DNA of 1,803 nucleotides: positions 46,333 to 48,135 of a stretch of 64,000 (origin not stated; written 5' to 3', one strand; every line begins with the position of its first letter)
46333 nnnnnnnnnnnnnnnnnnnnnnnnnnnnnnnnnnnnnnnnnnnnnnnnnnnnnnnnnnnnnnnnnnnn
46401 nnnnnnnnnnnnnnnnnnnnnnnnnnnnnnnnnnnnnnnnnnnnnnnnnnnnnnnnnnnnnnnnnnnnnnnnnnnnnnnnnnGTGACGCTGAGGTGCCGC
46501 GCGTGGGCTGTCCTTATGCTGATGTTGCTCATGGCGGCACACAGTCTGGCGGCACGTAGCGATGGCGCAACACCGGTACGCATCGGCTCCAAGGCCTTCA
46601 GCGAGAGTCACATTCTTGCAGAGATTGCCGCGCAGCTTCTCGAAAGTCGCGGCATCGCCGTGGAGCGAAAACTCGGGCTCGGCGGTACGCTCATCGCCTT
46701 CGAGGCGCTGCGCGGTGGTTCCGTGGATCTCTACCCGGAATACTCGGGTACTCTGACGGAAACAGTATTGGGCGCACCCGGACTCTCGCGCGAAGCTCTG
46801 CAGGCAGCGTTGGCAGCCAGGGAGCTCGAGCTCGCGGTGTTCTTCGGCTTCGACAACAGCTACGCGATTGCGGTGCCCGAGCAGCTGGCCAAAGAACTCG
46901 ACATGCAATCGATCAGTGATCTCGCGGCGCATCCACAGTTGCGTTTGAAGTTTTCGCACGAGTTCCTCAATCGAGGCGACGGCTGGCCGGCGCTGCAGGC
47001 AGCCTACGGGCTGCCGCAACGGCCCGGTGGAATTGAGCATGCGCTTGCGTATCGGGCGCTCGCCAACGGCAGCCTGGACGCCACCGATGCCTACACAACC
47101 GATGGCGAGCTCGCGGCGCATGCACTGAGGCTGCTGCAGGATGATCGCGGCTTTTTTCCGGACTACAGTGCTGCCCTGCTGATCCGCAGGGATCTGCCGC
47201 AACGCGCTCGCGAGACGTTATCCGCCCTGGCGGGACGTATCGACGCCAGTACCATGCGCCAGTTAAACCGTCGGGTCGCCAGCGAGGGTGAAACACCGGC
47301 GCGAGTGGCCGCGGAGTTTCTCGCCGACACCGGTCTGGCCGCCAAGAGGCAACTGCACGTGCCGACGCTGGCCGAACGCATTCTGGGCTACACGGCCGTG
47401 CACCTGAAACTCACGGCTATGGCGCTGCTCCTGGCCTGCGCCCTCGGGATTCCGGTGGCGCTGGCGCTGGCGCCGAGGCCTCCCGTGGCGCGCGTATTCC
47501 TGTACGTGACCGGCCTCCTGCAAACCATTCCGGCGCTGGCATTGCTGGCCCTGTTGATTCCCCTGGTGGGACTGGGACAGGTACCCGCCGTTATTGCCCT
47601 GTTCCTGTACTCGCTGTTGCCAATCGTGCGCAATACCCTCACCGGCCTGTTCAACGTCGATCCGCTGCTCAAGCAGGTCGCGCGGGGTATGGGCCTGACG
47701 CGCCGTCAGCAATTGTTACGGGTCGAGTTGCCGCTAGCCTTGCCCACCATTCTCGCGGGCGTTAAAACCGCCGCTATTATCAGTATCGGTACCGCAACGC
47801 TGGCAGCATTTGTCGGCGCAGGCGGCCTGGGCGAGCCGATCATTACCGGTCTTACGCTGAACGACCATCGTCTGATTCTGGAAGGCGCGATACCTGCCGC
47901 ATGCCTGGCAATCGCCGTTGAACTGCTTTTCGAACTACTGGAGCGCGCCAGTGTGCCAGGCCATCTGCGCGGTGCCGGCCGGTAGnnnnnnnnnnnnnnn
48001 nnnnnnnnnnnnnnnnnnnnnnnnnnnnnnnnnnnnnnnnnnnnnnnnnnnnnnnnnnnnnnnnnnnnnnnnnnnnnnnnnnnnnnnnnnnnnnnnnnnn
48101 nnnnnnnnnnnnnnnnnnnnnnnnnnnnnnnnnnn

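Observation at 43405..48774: Five-gene coupled operon joining ergothioneine synthesis to a betaine-type ABC transporter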

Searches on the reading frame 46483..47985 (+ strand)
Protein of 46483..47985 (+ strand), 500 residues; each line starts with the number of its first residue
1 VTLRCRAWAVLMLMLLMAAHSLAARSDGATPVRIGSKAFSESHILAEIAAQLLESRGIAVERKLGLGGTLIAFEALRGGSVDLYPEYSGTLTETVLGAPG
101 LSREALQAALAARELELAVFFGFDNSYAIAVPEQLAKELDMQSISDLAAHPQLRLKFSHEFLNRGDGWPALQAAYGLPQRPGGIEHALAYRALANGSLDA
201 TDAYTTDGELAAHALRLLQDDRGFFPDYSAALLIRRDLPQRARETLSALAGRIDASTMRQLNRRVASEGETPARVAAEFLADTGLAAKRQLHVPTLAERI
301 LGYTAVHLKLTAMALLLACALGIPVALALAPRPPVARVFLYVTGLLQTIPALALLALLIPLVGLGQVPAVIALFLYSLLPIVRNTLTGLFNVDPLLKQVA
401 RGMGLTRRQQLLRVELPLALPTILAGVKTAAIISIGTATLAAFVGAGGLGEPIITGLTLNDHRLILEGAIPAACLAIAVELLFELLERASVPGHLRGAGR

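Call 3: search_protein_families(library=pfam, proteins=[window:46483-47985:+])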
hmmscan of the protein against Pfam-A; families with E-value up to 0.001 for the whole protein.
window:46483-47985:+ (500 aa): 2 families
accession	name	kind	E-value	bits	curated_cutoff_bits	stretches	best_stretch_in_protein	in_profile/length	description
PF04069.17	OpuAC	-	5.9e-57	193.6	21.2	1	31-281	2-256/257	Substrate binding domain of ABC-type glycine betaine transport system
PF00528.27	BPD_transp_1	-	7.1e-22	78.5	26.4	1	322-490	1-178/184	Binding-protein-dependent transport system inner membrane component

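Call 4: search_protein_families(library=ncbifam, proteins=[window:46483-47985:+])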
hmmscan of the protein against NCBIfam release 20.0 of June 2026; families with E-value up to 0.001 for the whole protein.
window:46483-47985:+ (500 aa): 12 families
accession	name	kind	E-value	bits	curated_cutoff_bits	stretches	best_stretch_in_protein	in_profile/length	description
NF049931.1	GlyBetbindOsmF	equivalog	4.5e-33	114.5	400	2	124-285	105-281/283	glycine betaine ABC transporter substrate-binding protein OsmF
TIGR03416.1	ABC_choXWV_perm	equivalog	6.6e-27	94.6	363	1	306-479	90-263/267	choline ABC transporter permease subunit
NF008196.0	PRK10952.1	equivalog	1.4e-22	80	439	1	305-486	147-328/356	glycine betaine/L-proline ABC transporter permease ProW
NF040733.1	ABC_perm_U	equivalog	6.6e-13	48.7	295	1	299-488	53-243/251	ABC transporter permease subunit SaoP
NF007545.0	PRK10160.1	equivalog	7.1e-11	42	342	1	305-493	81-270/275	taurine ABC transporter permease TauC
TIGR01183.1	ntrB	equivalog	3.2e-10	40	209.05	1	305-442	20-156/202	nitrate ABC transporter permease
TIGR01097.1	PhnE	equivalog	5.8e-10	39.1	216.7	1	293-461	54-222/252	phosphonate ABC transporter, permease protein PhnE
NF008470.0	PRK11365.1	equivalog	1.8e-09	37.4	347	1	343-444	101-202/263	aliphatic sulfonate ABC transporter permease SsuC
TIGR01581.1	Mo_ABC_porter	hypoth_equivalog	3.5e-05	23.4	210.3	1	365-437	102-174/225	ABC transporter permease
NF040839.1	tungstate_WtpB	equivalog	3.6e-05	23.5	340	1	361-428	119-187/251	tungstate ABC transporter permease WtpB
TIGR02141.1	modB_ABC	equivalog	8.5e-05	22.3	182.6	1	362-430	76-144/208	molybdate ABC transporter permease subunit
NF006939.0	PRK09421.1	equivalog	0.00054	19.4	262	1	369-436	96-163/230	molybdate ABC transporter permease subunit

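Call 11: find_related_loci(query=window:46483-47985:+, collection=genome_contigs, flank=6000)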
Query window:46483-47985:+ (500 aa) in genome_contigs; peptide patterns used: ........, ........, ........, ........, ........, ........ (x = any residue, [..] = any of these).
318 stretches matched a pattern; 79 encode a relative of the query (tblastn E <= 1e-3); 79 distinct loci.
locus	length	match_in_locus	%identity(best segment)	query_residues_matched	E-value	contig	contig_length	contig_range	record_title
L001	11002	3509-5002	83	1-498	0e+0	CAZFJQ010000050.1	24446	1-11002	MAG TPA_asm: uncultured Halioglobus sp. isolate binchicken_co13_439 genome assembly, contig: NODE_2650_length_24446_cov_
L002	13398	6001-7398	74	31-496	0e+0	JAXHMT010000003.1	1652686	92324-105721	MAG: Halioglobus sp. isolate Salar_de_Ascotan_soil_MAG_ASO61 contig_854_polypolish, whole genome shotgun sequence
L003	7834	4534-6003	69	6-496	0e+0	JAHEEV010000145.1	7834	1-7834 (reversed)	MAG: Halieaceae bacterium isolate Ww294 NODE_26365_length_7834_cov_19.463374, whole genome shotgun sequence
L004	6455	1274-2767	64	3-496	0e+0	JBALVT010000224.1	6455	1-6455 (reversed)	MAG: Halioglobus sp. isolate 5NakV-15 NODE_224_length_6455_cov_3.259799, whole genome shotgun sequence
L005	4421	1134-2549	65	32-495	0e+0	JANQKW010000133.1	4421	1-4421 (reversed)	MAG: Porticoccaceae bacterium isolate PL25a_bin.29 k99_4347880, whole genome shotgun sequence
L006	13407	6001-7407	70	28-496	0e+0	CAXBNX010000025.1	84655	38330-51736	MAG TPA_asm: uncultured Haliea sp. isolate ERR2762178_binner123_Refined_45 genome assembly, contig: ERZ3421836.218, whol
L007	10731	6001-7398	64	31-496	0e+0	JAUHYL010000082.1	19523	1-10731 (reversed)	MAG: Gammaproteobacteria bacterium isolate 3_bin.63 NODE_3408_length_19523_cov_1.445040, whole genome shotgun sequence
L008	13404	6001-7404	66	32-499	1e-178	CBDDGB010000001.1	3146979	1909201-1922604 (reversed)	MAG: Halioglobus sp. isolate 8a618683-22f6-44b9-bb45-54b76d143a26 genome assembly, contig: contig_1, whole genome shotgu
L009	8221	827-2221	66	32-496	1e-178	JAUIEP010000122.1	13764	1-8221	MAG: Gammaproteobacteria bacterium isolate 8_bin.35 NODE_4195_length_13764_cov_1.494904, whole genome shotgun sequence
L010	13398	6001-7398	65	31-496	2e-176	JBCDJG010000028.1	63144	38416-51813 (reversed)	MAG: Pseudomonadota bacterium isolate P01_H01_bin.3 k141_410943_length_63144_cov_16.0000, whole genome shotgun sequence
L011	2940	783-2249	63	4-496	0e+0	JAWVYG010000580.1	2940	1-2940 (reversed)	MAG: Halioglobus sp. isolate HN13.bin.28 k141_662562_length_2940_cov_8.0000, whole genome shotgun sequence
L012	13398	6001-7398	65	31-496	1e-174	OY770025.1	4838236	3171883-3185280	MAG: Halieaceae bacterium isolate be0d9eb2-b52a-4bc9-8e92-bcc4cc03a159 genome assembly, chromosome: 1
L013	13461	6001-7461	62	10-496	6e-165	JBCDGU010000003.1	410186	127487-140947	MAG: Pseudomonadota bacterium isolate P01_H01_bin.14 k141_2279925_length_410186_cov_20.9996, whole genome shotgun sequen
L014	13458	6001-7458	53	10-496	1e-147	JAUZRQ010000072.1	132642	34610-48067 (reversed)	MAG: candidate division KSB1 bacterium isolate GS19_ROV16_BS04-AMOR20_M0784 AMOR20_M0784_contig72, whole genome shotgun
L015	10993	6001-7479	45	4-496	1e-121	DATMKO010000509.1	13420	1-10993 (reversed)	MAG TPA_asm: Steroidobacteraceae bacterium isolate SMAG_U12773 k141_913243, whole genome shotgun sequence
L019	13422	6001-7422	48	29-493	8e-113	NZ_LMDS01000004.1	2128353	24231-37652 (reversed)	Rhizobacter sp. Root404 contig_2, whole genome shotgun sequence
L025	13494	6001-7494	49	1-488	5e-107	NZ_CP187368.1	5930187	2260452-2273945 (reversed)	Rubrivivax sp. RP6-9 chromosome, complete genome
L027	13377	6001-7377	50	31-488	3e-110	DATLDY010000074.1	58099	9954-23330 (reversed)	MAG TPA_asm: Burkholderiales bacterium isolate SMAG_U14362 k141_4558200, whole genome shotgun sequence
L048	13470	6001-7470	48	34-496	1e-105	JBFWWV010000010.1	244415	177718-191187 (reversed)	MAG: Planctomycetota bacterium isolate CA_2019_TPBS_125 NODE_443_length_244415_cov_15.446792_TPBS, whole genome shotgun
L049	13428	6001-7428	46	34-468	1e-50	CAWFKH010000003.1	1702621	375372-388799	MAG: uncultured Gemmatimonadales bacterium isolate MFD01721.bin.1.4 genome assembly, contig: contig_38304, whole genome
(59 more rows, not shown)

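Call 12: search_solved_structures(query=window:46483-47985:+, max_evalue=0.001, show_alignments=2)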
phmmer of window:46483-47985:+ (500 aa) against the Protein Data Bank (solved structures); distinct sequences matched with E-value up to 0.001: 32.
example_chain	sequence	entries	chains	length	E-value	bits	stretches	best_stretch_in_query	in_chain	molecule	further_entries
9egi_A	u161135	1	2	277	1.3e-44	156.2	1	35-287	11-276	Ergothioneine transporter EgtUC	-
9o5f_A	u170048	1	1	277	1.3e-44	156.2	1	35-287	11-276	Ergothioneine transporter EgtUC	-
9egh_A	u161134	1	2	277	4.1e-44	154.5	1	34-287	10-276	Ergothioneine transporter EgtUC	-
7txl_A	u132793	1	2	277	1.6e-43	152.6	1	35-287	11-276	Choline transporter (Glycine betaine transport system permease protein)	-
9egj_A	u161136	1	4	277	1.6e-43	152.6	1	35-287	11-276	Ergothioneine transporter EgtUC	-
7txk_A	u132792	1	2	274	3.3e-42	148.2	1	35-282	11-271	Choline transporter (Glycine betaine transport system permease protein)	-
6uru_A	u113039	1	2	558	3.3e-42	148.2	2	121-286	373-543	iAChSnFR precursor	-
6v1r_A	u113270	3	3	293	9.2e-42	146.8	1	24-286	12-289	iAChSnFR Fluorescent Acetylcholine Sensor V9 precursor binding protein | iAchSnFR Fluorescent Acetylcholine Sensor precursor binding protein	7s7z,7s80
7s7x_A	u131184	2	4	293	1.8e-41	145.8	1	24-286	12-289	iNicSnFR 4.0 Fluorescent Nicotine Sensor precursor binding protein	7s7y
7s7w_A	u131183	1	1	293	2e-41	145.7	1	24-286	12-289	iNicSnFR 3.0 Fluorescent Nicotine Sensor precursor binding protein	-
6efr_A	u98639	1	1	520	3.9e-40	141.4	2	121-285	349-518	iNicSnFR 1.0, a genetically encoded nicotine biosensor,Green fluorescent protein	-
1sw1_A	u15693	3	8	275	1.8e-38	135.9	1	29-286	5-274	osmoprotection protein (proX)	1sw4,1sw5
1sw2_A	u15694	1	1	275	1.9e-38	135.9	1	30-286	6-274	osmoprotection protein (proX)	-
7s7t_A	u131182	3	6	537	2.6e-38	135.4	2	121-286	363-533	iNicSnFR 3.0 Fluorescent Nicotine Sensor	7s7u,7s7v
3mam_A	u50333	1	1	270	7e-37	130.7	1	32-286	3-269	Osmoprotection protein (ProX)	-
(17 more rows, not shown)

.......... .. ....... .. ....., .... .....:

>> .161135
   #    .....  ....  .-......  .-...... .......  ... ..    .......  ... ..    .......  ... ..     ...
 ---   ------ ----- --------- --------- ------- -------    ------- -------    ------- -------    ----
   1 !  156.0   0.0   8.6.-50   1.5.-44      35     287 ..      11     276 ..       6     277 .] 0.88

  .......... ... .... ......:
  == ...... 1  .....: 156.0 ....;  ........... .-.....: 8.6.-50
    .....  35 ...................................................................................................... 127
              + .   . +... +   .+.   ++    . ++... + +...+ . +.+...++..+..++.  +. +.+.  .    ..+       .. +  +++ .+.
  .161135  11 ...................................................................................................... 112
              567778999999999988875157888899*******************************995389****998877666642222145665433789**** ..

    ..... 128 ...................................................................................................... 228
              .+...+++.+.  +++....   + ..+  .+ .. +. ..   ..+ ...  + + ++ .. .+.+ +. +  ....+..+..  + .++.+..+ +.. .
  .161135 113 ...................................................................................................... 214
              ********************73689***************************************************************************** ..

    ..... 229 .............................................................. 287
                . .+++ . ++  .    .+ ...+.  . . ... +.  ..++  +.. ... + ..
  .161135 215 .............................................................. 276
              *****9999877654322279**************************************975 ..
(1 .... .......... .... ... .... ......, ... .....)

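Call 55: search_protein_families(library=pfam, proteins=[L014:1438-2301:+, L014:2283-3314:+, L014:3332-3937:+, L014:4196-5188:+, L014:7968-8540:+, L014:8861-9967:+, L049:3992-5029:-, L049:1827-3983:+, L048:3426-5126:+, L048:1760-3418:+], max_evalue=0.00001)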
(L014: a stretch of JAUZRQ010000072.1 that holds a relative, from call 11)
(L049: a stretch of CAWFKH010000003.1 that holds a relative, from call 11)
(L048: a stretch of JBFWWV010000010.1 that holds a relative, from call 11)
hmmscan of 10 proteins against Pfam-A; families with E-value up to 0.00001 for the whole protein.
L014:1438-2301:+ (287 aa): 0 families

L014:2283-3314:+ (343 aa): 2 families
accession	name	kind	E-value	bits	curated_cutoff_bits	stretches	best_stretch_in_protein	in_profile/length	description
PF01368.27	DHH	-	6.2e-10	39.9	28.1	1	25-167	3-125/125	DHH family, N-terminal domain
PF02272.25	DHHA1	-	3.8e-07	30.9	25.9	1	236-307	13-85/102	DHHA1 domain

L014:3332-3937:+ (201 aa): 1 family
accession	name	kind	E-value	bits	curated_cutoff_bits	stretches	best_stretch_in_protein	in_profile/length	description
PF02457.21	DAC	-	2.6e-20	72.6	27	1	31-155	3-118/119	DisA bacterial checkpoint controller nucleotide-binding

L014:4196-5188:+ (330 aa): 1 family
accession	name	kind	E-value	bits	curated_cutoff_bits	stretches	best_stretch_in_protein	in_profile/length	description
PF10017.15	Methyltransf_33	-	4.9e-114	380.9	23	1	22-327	1-302/304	Histidine-specific methyltransferase, SAM-dependent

L014:7968-8540:+ (190 aa): 0 families

L014:8861-9967:+ (368 aa): 1 family
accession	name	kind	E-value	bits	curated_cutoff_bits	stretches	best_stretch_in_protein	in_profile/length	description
PF12725.13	DUF3810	-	4.8e-79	266.4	28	1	45-349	1-311/311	Protein of unknown function (DUF3810)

L049:3992-5029:- (345 aa): 1 family
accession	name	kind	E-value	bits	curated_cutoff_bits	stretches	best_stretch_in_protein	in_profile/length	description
PF10017.15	Methyltransf_33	-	2e-99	332.9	23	1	42-340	4-302/304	Histidine-specific methyltransferase, SAM-dependent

L049:1827-3983:+ (718 aa): 3 families
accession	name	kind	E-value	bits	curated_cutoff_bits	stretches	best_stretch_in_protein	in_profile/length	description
PF00501.34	AMP-binding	-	3.5e-87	293.1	29.9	1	163-533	8-370/384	AMP-binding enzyme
PF13193.12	AMP-binding_C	-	3.7e-27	95.5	24.5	1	602-680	1-76/76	AMP-binding enzyme C-terminal domain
PF16177.11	ACAS_N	-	5.4e-21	74.6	27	1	104-154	4-55/55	Acetyl-coenzyme A synthetase N-terminus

L048:3426-5126:+ (566 aa): 6 families
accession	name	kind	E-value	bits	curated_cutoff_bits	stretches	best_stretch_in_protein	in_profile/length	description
PF10017.15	Methyltransf_33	-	3.7e-66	223.7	23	1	247-556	2-300/304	Histidine-specific methyltransferase, SAM-dependent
PF08242.18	Methyltransf_12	-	2.6e-18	67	30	1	85-177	1-98/98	Methyltransferase domain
PF13649.12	Methyltransf_25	-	2.3e-17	63.9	27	1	84-175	1-97/97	Methyltransferase domain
PF08241.18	Methyltransf_11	-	4.7e-16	59.6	21.2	1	85-178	1-94/95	Methyltransferase domain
PF13489.12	Methyltransf_23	-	3e-13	50.3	27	1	70-186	11-124/164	Methyltransferase domain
PF13847.12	Methyltransf_31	-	4.3e-11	43.1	27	1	82-180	5-110/145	Methyltransferase domain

L048:1760-3418:+ (552 aa): 0 families

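Call 66: search_protein_families(library=pfam, proteins=[L019:4474-5394:+, L019:7418-8926:+, L019:8985-10082:+, L019:3396-4697:+, L019:2488-3630:-, L019:10849-13122:-, L019:9765-10754:-, L019:1830-2522:+, L019:53-1144:+, L019:7440-8972:-], max_evalue=0.00001)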
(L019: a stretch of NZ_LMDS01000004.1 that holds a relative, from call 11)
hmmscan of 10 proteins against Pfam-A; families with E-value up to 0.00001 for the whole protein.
L019:4474-5394:+ (306 aa): 0 families

L019:7418-8926:+ (502 aa): 0 families

L019:8985-10082:+ (365 aa): 0 families

L019:3396-4697:+ (433 aa): 0 families

L019:2488-3630:- (380 aa): 0 families

L019:10849-13122:- (757 aa): 0 families

L019:9765-10754:- (329 aa): 0 families

L019:1830-2522:+ (230 aa): 0 families

L019:53-1144:+ (363 aa): 0 families

L019:7440-8972:- (510 aa): 0 families

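Call 68: search_protein_families(library=pfam, proteins=[L019:3285-4685:-, L019:4694-5326:+, L019:8842-10071:+, L019:10905-12965:-, L025:4343-5122:+, L025:5138-5935:+, L025:9519-10895:+, L027:3448-5508:+, L027:7444-9024:+, L027:2235-3443:+], max_evalue=0.00001)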
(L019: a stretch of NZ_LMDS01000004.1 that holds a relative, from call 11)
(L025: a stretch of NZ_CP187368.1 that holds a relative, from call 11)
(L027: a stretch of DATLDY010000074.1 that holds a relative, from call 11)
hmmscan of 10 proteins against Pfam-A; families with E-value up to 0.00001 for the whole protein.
L019:3285-4685:- (466 aa): 3 families
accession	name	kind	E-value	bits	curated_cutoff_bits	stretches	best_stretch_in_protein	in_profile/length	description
PF05227.19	CHASE3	-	7.2e-26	91.2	28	1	65-192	9-136/138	CHASE3 domain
PF02518.31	HATPase_c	-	4.5e-12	46.8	26.4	1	376-464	4-109/111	Histidine kinase-, DNA gyrase B-, and HSP90-like ATPase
PF07730.19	HisKA_3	-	8.1e-12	46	24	1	270-337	1-68/68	Histidine kinase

L019:4694-5326:+ (210 aa): 2 families
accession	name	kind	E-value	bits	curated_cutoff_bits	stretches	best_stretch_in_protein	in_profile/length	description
PF00072.30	Response_reg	-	3.5e-30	104.9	30.2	1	4-116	1-111/111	Response regulator receiver domain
PF00196.25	GerE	-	1.4e-13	50.7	23.5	1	148-203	2-57/57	Bacterial regulatory proteins, luxR family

L019:8842-10071:+ (409 aa): 2 families
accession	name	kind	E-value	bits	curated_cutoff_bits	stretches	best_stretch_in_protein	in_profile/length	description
PF07690.21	MFS_1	-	1.4e-38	133.2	33.4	2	232-394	1-164/347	Major Facilitator Superfamily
PF12832.13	MFS_1_like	-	4.9e-07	29.6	25.2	1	214-359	199-345/373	MFS_1 like family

L019:10905-12965:- (686 aa): 2 families
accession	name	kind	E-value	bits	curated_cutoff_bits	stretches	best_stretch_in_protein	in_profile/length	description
PF01432.26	Peptidase_M3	-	1.3e-127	427.4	27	1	222-684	1-456/457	Peptidase family M3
PF19310.4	TOP_N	-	9.5e-20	71.1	27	1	28-150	2-123/123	Neurolysin/Thimet oligopeptidase, N-terminal domain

L025:4343-5122:+ (259 aa): 1 family
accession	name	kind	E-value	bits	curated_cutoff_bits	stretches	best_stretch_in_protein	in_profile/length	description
PF00528.27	BPD_transp_1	-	6.1e-26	91.7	26.4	1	83-251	2-182/184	Binding-protein-dependent transport system inner membrane component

L025:5138-5935:+ (265 aa): 2 families
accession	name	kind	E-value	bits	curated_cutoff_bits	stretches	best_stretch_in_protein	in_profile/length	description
PF00005.33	ABC_tran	-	1.2e-31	110.6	25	1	26-164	2-136/137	ABC transporter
PF13304.12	AAA_21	-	6.2e-06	26.9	27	0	39-69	3-36/304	AAA domain, putative AbiEii toxin, Type IV TA system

L025:9519-10895:+ (458 aa): 3 families
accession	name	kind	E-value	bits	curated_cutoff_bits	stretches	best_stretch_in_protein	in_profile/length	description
PF13458.12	Peripla_BP_6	-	2.2e-54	185.9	31.7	1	51-392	2-328/343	Periplasmic binding protein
PF13433.12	Peripla_BP_5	-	1.7e-26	93.6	27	1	51-391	1-324/363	Periplasmic binding protein domain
PF01094.35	ANF_receptor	-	1.4e-11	44.5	25.4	1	71-396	3-343/353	Receptor family ligand binding region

L027:3448-5508:+ (686 aa): 3 families
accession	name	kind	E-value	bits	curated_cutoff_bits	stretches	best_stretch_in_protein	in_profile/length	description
PF00384.28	Molybdopterin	-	1.5e-41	143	24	1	60-465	1-352/353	Molybdopterin oxidoreductase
PF01568.27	Molydop_binding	-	7.2e-25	87.6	26.8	1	565-674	1-109/110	Molydopterin dinucleotide binding domain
PF04879.21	Molybdop_Fe4S4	-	1.3e-10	41.5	22.7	1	5-57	4-55/55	Molybdopterin oxidoreductase Fe4S4 domain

L027:7444-9024:+ (526 aa): 3 families
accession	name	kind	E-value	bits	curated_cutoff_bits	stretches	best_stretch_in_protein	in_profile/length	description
PF01262.27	AlaDh_PNT_C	-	3.4e-72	242.8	23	1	145-371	1-213/214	Alanine dehydrogenase/PNT, C-terminal domain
PF05222.21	AlaDh_PNT_N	-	4.5e-51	173.1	30.4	1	7-141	2-136/136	Alanine dehydrogenase/PNT, N-terminal domain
PF12769.12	PNTB_4TM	-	1.1e-31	109.6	26.2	1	435-526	1-85/85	4TM region of pyridine nucleotide transhydrogenase, mitoch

L027:2235-3443:+ (402 aa): 9 families
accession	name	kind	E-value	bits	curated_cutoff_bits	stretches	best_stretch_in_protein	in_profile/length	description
PF02754.22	CCG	-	3.6e-21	75.5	20.6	2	301-385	1-85/85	Cysteine-rich domain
PF13183.11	Fer4_8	-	2.8e-13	50.7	27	1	22-89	2-68/68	4Fe-4S dicluster domain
PF12838.12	Fer4_7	-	1.1e-10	42.2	27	1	24-89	1-52/52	4Fe-4S dicluster domain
PF13534.11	Fer4_17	-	2.9e-10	41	22.2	1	24-89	1-60/61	4Fe-4S dicluster domain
PF13237.11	Fer4_10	-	1.6e-09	38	25.5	1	22-86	6-53/53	4Fe-4S dicluster domain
PF12837.12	Fer4_6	-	4e-07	30.1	25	0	24-40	8-23/24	4Fe-4S binding domain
PF00037.32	Fer4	-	7e-07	29.2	21.1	0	24-37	7-20/24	4Fe-4S binding domain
PF12797.12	Fer4_2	-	2e-06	27.8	24.5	0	70-87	5-22/22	4Fe-4S binding domain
PF13484.11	Fer4_16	-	2.1e-06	28.9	30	1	24-87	1-65/66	4Fe-4S double cluster binding domain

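Call 78: search_protein_families(library=ncbifam, proteins=[L014:4196-5188:+, L049:3992-5029:-, L048:3426-5126:+], max_evalue=1e-10)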
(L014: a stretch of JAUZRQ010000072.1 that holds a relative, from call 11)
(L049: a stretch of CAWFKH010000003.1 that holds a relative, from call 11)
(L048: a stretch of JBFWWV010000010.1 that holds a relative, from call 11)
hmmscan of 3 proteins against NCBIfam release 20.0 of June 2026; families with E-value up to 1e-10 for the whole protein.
L014:4196-5188:+ (330 aa): 2 families
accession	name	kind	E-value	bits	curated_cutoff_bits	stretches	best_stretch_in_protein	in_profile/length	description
TIGR03438.1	egtD_ergothio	equivalog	5.8e-113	377.1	290.9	1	22-326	2-300/301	L-histidine N(alpha)-methyltransferase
TIGR03439.1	methyl_EasF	subfamily_domain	1e-57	195.4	205.55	1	17-323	8-318/321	EasF family methyltransferase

L049:3992-5029:- (345 aa): 2 families
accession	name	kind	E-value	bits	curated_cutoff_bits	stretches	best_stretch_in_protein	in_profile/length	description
TIGR03438.1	egtD_ergothio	equivalog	2.3e-99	332.4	290.9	1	42-339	5-300/301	L-histidine N(alpha)-methyltransferase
TIGR03439.1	methyl_EasF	subfamily_domain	2.6e-48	164.6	205.55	1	31-336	5-318/321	EasF family methyltransferase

L048:3426-5126:+ (566 aa): 5 families
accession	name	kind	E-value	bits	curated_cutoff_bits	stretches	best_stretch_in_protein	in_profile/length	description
TIGR03438.1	egtD_ergothio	equivalog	1.8e-55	188.3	290.9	1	248-556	4-299/301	L-histidine N(alpha)-methyltransferase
TIGR03439.1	methyl_EasF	subfamily_domain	2.4e-35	121.9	205.55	1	246-551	13-315/321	EasF family methyltransferase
NF007610.0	PRK10258.1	equivalog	5.6e-18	65.2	342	1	65-181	27-140/251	malonyl-ACP O-methyltransferase BioC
NF045667.1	MTase_DVU1556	equivalog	1.9e-15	56.9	155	1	64-180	7-120/213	DVU_1556 family methyltransferase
NF043040.1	corrin_prot_MT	hypoth_equivalog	3e-11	43.2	180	0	66-179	29-147/216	corrinoid protein-associated methyltransferase CpaM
